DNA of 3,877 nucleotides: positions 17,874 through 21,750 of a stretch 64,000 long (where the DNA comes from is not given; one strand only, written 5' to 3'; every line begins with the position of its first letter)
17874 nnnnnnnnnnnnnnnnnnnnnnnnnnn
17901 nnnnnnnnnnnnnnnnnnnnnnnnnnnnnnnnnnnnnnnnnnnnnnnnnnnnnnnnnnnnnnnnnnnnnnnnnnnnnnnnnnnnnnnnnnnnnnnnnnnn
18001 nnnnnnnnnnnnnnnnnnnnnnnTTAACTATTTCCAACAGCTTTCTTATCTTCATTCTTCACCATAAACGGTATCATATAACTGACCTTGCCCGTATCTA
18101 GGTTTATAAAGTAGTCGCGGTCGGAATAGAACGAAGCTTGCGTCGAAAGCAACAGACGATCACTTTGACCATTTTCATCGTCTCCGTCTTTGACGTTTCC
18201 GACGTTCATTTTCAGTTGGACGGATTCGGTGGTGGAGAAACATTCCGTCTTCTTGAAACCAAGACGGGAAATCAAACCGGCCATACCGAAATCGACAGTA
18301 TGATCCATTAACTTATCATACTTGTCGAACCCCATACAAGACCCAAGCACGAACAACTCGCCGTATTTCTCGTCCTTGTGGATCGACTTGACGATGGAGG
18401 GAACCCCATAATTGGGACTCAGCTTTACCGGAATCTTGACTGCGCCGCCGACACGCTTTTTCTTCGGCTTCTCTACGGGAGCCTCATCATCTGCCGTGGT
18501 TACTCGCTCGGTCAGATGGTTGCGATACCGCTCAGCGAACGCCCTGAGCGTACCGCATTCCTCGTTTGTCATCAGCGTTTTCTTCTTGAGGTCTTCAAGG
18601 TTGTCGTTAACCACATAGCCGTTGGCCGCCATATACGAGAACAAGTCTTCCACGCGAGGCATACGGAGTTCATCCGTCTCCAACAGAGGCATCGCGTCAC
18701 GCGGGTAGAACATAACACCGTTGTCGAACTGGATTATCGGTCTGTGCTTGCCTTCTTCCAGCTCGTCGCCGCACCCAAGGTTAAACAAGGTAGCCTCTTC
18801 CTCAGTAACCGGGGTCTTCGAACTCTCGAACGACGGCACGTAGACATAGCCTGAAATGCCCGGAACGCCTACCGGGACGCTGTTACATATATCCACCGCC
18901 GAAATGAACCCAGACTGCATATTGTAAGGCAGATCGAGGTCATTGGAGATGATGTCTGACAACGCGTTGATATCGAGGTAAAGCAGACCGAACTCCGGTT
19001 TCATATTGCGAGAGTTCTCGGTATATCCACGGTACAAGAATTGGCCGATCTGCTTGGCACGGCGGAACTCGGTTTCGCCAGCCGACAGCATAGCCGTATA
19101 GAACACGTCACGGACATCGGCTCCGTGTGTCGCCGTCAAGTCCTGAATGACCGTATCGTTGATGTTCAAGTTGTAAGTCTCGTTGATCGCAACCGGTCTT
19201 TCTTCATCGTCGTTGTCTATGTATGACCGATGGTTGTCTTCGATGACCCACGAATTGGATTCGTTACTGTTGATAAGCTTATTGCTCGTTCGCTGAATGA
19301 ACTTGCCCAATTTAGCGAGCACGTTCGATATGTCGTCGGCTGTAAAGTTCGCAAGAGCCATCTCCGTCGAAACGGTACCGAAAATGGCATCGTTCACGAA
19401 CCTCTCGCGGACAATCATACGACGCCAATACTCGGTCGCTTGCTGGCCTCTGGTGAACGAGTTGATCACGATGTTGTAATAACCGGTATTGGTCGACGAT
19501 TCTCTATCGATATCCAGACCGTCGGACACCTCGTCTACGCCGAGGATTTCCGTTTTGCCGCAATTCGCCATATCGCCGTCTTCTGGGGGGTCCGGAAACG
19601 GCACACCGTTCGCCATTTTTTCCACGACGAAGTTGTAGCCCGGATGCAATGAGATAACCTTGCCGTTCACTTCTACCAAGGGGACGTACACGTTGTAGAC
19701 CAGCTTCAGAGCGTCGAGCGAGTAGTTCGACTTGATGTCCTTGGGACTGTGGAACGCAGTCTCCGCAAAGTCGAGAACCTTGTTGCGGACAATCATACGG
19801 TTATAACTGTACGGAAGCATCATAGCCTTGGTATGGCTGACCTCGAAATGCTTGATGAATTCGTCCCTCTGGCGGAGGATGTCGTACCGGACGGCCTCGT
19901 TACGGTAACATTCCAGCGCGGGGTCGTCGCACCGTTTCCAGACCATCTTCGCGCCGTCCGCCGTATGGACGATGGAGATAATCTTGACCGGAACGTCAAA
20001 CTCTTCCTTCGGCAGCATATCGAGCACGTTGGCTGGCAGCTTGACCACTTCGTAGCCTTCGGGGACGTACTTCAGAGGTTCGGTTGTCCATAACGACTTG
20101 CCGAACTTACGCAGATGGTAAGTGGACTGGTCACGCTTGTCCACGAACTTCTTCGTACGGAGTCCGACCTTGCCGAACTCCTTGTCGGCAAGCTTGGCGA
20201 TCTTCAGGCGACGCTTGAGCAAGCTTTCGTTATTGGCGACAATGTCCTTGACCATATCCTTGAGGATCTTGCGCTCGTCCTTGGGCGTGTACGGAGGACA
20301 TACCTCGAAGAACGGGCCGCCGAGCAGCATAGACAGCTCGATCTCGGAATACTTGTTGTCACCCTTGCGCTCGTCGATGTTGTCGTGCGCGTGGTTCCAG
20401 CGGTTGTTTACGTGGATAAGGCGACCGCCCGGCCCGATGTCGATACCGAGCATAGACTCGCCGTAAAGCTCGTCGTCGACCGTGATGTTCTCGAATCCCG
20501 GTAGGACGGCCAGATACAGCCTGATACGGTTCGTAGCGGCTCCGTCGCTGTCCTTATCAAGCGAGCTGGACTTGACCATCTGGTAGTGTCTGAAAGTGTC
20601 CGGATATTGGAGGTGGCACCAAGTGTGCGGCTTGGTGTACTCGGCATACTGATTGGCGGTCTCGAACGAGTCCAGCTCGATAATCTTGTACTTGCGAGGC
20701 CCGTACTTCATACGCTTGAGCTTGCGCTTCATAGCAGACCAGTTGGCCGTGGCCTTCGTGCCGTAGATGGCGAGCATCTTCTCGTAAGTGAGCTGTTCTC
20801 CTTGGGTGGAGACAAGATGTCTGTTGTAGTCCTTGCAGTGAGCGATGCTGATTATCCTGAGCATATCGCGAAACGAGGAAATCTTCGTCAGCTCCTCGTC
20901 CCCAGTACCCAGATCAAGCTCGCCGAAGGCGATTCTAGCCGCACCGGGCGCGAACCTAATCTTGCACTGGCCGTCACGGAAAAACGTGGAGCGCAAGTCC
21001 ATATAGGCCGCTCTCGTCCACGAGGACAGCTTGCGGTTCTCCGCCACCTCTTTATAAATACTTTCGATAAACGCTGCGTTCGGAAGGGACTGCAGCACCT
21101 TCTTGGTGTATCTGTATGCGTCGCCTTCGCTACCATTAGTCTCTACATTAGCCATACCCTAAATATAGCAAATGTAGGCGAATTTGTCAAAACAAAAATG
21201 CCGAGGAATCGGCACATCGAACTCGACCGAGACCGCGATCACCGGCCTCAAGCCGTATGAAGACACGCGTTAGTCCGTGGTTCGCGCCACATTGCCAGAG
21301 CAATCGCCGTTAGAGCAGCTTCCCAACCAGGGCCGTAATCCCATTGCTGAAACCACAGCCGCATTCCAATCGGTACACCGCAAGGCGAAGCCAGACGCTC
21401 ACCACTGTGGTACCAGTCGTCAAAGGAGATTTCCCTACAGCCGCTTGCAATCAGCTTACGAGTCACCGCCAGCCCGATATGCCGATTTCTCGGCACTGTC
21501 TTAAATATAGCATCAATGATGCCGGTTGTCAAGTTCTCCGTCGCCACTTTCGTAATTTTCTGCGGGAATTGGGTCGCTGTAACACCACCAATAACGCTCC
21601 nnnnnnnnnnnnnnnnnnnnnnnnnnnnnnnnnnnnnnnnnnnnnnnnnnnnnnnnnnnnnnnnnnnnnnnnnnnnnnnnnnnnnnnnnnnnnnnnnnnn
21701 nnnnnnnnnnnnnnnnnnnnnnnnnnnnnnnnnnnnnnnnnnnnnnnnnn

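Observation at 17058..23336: Six-member paralogous family of single-pass membrane proteins flanking the 1043-aa gene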

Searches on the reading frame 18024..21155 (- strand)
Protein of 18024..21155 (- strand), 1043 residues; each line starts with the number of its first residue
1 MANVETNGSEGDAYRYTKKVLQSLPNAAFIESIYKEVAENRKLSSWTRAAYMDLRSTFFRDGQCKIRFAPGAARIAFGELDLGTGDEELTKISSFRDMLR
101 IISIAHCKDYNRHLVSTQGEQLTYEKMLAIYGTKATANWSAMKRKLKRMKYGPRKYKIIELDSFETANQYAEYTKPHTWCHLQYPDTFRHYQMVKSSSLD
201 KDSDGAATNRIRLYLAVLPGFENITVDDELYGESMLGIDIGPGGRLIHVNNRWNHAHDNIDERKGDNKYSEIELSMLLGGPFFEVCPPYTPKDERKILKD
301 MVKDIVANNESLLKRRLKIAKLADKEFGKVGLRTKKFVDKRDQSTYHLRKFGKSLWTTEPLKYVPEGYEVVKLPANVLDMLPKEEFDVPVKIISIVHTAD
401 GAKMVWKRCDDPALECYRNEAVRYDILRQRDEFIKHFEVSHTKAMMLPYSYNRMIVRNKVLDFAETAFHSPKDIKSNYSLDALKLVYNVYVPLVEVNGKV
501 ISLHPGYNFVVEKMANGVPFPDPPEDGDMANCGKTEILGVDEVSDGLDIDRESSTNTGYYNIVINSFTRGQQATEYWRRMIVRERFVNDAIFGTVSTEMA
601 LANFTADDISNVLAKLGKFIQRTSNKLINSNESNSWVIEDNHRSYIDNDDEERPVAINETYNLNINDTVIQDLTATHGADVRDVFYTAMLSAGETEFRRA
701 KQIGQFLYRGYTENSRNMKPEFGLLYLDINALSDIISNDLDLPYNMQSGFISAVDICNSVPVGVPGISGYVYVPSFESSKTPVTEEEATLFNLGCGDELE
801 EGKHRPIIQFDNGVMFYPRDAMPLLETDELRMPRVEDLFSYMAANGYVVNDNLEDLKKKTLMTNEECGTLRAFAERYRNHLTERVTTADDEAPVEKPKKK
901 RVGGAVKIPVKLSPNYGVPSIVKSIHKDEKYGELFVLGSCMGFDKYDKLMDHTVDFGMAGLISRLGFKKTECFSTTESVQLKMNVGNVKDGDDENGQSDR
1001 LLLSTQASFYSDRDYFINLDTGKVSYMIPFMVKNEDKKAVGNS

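Call 6: search_protein_families(library=phrogs, proteins=[window:18024-21155:-], max_evalue=1)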
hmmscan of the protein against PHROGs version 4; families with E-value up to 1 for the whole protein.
window:18024-21155:- (1043 aa): 1 family
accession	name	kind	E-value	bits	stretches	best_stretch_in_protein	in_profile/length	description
phrog_37597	-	unknown function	0.069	14.5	0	945-986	4-44/75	-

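Call 7: search_protein_families(library=pfam, proteins=[window:18024-21155:-], max_evalue=1)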
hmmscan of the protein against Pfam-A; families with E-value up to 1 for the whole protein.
window:18024-21155:- (1043 aa): 0 families

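Call 8: search_dna_similar(query=window:18024-21155:-, collection=phages, mode=protein, max_evalue=0.001)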
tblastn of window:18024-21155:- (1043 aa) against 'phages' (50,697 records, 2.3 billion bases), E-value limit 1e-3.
No match.

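Call 10: find_related_loci(query=window:18024-21155:-, collection=viral_contigs, flank=10000)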
Query window:18024-21155:- (1043 aa) in viral_contigs; peptide patterns used: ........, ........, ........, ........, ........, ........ (x = any residue, [..] = any of these).
2 stretches matched a pattern; 1 encode a relative of the query (tblastn E <= 1e-3); 1 distinct loci.
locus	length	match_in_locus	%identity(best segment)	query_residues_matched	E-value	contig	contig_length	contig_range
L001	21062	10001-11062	54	8-364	8e-120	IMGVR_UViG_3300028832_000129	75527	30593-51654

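Call 46: search_solved_structures(query=window:18024-21155:-, max_evalue=1)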
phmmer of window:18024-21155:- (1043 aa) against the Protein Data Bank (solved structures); distinct sequences matched with E-value up to 1: 0.

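Call 47: find_homologous_proteins(query=window:18024-21155:-, max_evalue=0.001)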
Query window:18024-21155:- (1043 aa): 79 proteins with E <= 0.001 among 8000 candidates.
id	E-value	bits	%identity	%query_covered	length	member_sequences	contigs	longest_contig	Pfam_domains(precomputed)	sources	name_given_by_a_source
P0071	0.0e+0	2234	92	100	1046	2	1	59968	-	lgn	-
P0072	0.0e+0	2190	90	100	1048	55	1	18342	-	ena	-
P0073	0.0e+0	2159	89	100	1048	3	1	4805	-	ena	-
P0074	0.0e+0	1628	69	99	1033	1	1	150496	-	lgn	-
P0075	0.0e+0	1123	52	100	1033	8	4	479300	-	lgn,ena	-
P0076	0.0e+0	1072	49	100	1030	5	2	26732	-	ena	-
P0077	5.9e-209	715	40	100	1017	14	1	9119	-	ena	-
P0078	8.7e-205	701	39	99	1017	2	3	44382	-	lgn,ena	-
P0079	9.6e-194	664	52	50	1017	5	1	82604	-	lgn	-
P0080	4.7e-192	659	52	50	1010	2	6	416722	-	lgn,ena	-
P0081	2.0e-190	653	52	50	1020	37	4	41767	-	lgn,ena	-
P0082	6.2e-190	652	36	99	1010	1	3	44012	-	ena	-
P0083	8.4e-190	651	52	50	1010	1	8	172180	-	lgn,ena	-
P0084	7.4e-189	648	37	99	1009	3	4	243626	-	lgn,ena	-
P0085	4.3e-188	646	37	99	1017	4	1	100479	-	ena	-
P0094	1.9e-133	465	55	38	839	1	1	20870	PF09603.16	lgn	-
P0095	5.0e-132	460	52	40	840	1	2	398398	PF09603.16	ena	-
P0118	1.2e-119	419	53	36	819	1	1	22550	PF09603.16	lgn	-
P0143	5.8e-71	258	41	34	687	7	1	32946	PF09603.16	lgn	-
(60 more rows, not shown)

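Call 48: find_encoding_contigs(protein=P0080, flank=6000, max_places=1)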
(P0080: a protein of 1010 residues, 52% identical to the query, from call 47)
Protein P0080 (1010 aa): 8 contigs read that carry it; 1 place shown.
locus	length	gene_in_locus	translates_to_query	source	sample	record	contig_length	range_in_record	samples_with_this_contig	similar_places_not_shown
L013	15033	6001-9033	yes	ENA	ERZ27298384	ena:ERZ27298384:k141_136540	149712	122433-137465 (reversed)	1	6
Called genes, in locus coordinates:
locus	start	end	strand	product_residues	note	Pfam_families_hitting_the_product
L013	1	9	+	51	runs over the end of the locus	-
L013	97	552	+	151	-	-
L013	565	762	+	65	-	-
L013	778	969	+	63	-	-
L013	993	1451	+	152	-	-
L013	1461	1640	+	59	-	-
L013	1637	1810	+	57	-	-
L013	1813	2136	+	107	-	-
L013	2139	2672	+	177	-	-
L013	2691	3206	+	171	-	-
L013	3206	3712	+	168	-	-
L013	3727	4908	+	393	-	PF25084:LbH_EIF2B (faint), PF25087:GMPPB_C (faint)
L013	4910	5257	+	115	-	-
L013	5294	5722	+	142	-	-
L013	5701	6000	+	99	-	-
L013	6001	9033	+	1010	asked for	-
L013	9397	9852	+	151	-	-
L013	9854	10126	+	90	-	-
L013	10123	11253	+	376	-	PF24827:AstE_AspA_cat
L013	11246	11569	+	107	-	-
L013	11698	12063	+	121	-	-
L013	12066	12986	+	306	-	-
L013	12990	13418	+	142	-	-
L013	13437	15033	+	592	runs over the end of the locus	-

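Call 49: find_encoding_contigs(protein=P0084, flank=6000, max_places=1)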
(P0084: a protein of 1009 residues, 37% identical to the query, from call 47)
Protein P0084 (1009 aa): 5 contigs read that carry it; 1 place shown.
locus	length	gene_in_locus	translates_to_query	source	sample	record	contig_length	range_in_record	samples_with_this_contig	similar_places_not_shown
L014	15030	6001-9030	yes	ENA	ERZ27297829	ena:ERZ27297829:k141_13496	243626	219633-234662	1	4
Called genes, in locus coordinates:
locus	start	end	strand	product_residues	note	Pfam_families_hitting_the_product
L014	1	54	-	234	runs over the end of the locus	-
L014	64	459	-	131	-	-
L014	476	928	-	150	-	-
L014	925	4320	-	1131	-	-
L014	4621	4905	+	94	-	-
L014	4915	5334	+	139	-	-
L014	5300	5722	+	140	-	-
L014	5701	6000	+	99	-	-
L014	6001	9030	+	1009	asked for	-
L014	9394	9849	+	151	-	-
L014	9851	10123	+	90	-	-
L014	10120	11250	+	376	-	PF24827:AstE_AspA_cat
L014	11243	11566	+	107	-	-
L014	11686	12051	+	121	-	-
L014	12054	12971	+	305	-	-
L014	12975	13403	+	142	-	-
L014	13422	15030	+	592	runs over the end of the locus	-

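Call 71: predict_structure(alignment_id=A3)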
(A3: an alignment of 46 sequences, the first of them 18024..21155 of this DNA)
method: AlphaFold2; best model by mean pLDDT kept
length: 1043 residues; sequences in the alignment: 46
mean_pLDDT: 69.2   pTM: 0.54
mean pLDDT of the five models: 69.2, 68.5, 68.0, 67.4, 67.0
residues with pLDDT >= 90: 127; 70-90: 467; 50-70: 231; < 50: 218
segments of 3 or more residues with pLDDT < 50: 460-476, 527-533, 544-578, 627-704, 715-725, 857-861, 886-897, 941-953, 990-999, 1011-1022, 1037-1043
pLDDT, mean of each block of 10 residues (from residue 1): 64 90 86 80 86 83 83 92 68 79 80 85 78 63 83 91 89 81 76 62 61 91 87 89 79 68 61 88 90 83 86 87 87 88 90 86 89 86 89 88 87 88 66 74 82 78 41 53 86 91 82 90 55 55 41 31 30 37 64 90 91 80 51 30 29 25 26 28 38 44 54 49 55 65 56 65 62 81 89 75 84 81 86 82 82 52 66 80 57 47 71 77 64 52 46 53 63 56 56 44 59 33 66 64 33
secondary structure, 60 per line:
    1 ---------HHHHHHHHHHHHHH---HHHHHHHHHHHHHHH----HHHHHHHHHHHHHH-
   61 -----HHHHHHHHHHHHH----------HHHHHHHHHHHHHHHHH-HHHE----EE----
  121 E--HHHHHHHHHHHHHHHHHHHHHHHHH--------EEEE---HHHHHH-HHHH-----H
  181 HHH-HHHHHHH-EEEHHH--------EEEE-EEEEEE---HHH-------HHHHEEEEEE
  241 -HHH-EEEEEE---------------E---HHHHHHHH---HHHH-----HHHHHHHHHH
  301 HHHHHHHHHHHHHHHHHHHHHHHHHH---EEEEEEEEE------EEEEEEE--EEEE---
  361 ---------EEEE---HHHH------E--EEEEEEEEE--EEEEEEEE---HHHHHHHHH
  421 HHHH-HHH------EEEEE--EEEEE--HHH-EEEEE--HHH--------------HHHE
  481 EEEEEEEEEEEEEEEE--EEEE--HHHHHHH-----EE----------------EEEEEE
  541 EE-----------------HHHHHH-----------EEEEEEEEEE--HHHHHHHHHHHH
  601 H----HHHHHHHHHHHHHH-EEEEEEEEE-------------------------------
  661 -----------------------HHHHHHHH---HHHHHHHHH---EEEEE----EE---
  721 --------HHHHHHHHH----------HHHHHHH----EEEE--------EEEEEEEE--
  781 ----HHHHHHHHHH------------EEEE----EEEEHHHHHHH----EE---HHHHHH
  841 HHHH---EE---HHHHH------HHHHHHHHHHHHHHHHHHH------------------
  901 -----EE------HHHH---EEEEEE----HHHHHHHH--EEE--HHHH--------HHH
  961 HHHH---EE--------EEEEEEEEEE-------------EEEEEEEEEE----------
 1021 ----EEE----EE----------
elements in order (helices of 4 or more, strands of 3 or more residues): H10-23 H27-41 H46-59 H66-78 H89-105 H124-148 E157-160 H164-169 H171-174 H180-183 H185-191 E193-195 E207-210 E212-217 H231-234 E235-240 E246-251 H271-278 H282-285 H291-326 E330-338 E345-351 E354-357 E370-373 H377-380 E390-398 E401-408 H412-424 E435-439 E442-446 E453-457 E480-496 E499-502 H505-511 E535-542 H560-565 E577-586 H589-601 H606-619 E621-629 H684-691 H695-703 E707-711 H729-737 H748-754 E759-762 E771-778 H785-794 E807-810 E815-818 H819-825 H835-844 H853-857 H864-882 H914-917 E921-926 H931-938 E941-943 H946-949 H958-964 E978-987 E1001-1010 E1025-1027

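Call 85: search_protein_families(library=ncbifam, proteins=[window:18024-21155:-], max_evalue=1)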
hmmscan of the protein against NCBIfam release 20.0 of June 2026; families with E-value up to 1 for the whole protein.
window:18024-21155:- (1043 aa): 1 family
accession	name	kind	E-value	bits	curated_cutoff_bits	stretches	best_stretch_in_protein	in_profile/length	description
TIGR02145.1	Fib_succ_major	domain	0.011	16.4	41.65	1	336-364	1-29/176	FISUMP domain-containing protein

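Call 86: search_protein_families(library=padloc, proteins=[window:18024-21155:-], max_evalue=1)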
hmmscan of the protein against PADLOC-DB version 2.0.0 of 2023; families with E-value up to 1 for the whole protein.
window:18024-21155:- (1043 aa): 0 families

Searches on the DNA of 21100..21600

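Call 58: search_rna_families(source=window, start=21100, end=21600, threshold=evalue, max_evalue=1, show_alignments=2)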
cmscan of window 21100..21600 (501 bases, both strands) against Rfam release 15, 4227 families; matches with E-value up to 1: 0.
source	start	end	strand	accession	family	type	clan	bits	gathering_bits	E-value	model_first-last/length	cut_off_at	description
